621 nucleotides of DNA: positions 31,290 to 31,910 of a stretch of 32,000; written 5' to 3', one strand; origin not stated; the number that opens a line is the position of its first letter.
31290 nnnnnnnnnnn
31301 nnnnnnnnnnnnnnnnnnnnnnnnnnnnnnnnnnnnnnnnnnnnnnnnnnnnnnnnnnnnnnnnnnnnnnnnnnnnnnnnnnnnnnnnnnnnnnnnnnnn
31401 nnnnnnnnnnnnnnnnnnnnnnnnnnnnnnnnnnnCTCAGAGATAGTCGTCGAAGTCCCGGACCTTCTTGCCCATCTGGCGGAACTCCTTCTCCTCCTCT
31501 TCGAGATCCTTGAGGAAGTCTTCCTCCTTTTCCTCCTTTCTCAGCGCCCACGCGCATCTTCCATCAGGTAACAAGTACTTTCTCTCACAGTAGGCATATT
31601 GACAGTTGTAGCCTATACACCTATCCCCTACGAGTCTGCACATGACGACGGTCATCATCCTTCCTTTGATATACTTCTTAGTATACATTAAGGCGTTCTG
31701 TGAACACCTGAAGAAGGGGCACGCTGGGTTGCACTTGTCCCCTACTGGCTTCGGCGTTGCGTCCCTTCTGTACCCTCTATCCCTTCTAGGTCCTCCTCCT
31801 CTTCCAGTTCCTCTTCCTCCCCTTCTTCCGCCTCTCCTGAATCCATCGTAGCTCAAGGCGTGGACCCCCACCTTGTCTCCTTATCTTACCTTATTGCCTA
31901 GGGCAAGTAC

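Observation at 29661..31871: Four-gene, tightly overlapping operon: RGG/8-Cys protein, ZnuC-like ATPase, ZnuB-like permease and a tandem zinc-finger protein, with no solute-binding protein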

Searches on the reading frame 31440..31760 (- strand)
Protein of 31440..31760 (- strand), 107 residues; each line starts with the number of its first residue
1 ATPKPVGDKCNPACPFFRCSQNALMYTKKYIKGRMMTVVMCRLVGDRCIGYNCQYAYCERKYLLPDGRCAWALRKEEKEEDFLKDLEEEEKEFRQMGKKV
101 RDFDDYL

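Call 57: predict_structure(alignment_id=A5)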
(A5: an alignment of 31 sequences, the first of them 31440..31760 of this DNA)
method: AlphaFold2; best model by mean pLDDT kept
length: 107 residues; sequences in the alignment: 31
mean_pLDDT: 52.6   pTM: 0.26
mean pLDDT of the five models: 52.6, 52.5, 50.9, 49.7, 46.0
residues with pLDDT >= 90: 0; 70-90: 11; 50-70: 45; < 50: 51
segments of 3 or more residues with pLDDT < 50: 1-6, 8-10, 13-18, 46-63, 70-79
pLDDT, mean of each block of 10 residues (from residue 1): 44 49 67 73 44 41 49 47 57 57 49
secondary structure, 60 per line:
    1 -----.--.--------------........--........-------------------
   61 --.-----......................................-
elements in order: E24-31 E34-41 H70-106
